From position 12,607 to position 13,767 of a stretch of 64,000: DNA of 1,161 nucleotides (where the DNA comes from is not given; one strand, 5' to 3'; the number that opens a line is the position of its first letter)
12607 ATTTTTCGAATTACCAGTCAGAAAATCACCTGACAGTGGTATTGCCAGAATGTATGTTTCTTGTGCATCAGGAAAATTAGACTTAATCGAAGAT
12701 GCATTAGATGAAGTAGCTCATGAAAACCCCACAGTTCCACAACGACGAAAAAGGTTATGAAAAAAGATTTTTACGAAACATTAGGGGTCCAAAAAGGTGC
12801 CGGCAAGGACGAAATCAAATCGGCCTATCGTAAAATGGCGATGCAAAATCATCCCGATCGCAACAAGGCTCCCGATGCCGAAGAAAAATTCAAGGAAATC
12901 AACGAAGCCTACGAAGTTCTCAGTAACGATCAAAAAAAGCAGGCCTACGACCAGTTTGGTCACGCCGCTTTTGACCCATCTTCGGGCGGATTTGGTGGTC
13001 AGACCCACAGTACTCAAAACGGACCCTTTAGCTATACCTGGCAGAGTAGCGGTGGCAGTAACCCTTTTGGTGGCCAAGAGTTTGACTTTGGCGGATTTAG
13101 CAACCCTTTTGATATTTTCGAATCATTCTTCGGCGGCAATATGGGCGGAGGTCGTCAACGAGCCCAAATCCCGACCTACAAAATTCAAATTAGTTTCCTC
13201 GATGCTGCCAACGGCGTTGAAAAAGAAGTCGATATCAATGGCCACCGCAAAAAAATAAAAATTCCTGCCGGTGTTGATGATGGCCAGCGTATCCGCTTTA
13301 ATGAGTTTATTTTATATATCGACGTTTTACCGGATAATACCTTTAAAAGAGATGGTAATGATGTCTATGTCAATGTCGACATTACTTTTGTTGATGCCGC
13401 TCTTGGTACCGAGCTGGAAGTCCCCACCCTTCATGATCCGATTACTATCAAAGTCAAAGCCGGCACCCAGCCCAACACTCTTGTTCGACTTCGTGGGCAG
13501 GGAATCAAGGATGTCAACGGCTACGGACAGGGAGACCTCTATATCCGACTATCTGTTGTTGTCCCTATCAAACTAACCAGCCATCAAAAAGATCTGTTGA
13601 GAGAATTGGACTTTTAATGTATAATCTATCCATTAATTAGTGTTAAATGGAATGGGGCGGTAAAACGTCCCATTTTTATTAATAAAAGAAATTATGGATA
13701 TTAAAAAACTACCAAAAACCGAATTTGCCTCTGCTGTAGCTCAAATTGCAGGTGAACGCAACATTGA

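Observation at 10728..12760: Five-gene cassette of unknown small proteins inserted between dnaK and dnaJ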

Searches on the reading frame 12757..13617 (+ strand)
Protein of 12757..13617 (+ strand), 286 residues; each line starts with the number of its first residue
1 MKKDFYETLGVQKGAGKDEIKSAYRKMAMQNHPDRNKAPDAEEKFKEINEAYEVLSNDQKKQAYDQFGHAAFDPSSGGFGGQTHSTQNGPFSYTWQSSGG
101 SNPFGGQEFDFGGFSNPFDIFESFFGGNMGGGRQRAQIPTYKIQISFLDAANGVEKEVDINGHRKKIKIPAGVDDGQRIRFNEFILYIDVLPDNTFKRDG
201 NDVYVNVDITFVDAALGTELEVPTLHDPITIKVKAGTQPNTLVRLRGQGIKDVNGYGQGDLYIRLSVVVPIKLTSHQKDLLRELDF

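Call 4: search_protein_families(library=pfam, proteins=[window:12757-13617:+], max_evalue=1)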
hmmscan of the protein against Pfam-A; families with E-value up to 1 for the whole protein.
window:12757-13617:+ (286 aa): 2 families
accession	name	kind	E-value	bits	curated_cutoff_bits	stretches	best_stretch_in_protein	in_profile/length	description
PF01556.23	DnaJ_C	-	3.1e-35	121.9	26.6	1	141-270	3-152/152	DnaJ C terminal domain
PF00226.36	DnaJ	-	7.7e-27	93.6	27.8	1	4-65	1-63/63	DnaJ domain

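Call 64: find_related_loci(query=A2, collection=metagenome_contigs, flank=6000)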
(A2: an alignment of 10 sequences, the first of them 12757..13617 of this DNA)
Query A2 (286 aa) in metagenome_contigs; peptide patterns used: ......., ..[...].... (x = any residue, [..] = any of these).
600 stretches matched a pattern (row limit reached: there are more); 579 encode a relative of the query (tblastn E <= 1e-3); the best 80 are kept; 80 distinct loci.
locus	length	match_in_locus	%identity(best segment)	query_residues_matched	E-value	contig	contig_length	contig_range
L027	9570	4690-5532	39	3-284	3e-58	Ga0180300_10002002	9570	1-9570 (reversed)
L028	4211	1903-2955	34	2-284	2e-52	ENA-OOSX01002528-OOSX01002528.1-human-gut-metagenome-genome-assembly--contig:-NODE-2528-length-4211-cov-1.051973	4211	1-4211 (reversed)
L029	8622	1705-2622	36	1-284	3e-50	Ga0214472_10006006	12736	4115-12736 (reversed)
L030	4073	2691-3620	36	3-284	1e-49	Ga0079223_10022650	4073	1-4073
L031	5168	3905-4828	39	3-284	4e-49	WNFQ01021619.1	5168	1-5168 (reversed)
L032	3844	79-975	35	3-284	3e-47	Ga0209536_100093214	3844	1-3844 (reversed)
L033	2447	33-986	35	1-284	2e-47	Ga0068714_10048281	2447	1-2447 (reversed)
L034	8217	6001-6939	34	3-284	9e-47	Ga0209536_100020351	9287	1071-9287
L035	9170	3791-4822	33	1-284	1e-46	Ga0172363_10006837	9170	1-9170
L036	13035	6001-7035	34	3-284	1e-47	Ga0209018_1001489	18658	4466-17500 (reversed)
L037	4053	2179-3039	34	3-284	5e-46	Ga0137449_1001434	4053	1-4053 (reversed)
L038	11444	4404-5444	33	2-284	1e-45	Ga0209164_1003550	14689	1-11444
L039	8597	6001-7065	31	2-285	1e-45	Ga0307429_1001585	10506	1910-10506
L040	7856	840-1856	35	2-285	2e-45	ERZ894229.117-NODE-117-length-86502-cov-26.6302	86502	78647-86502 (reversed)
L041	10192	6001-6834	36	3-284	3e-45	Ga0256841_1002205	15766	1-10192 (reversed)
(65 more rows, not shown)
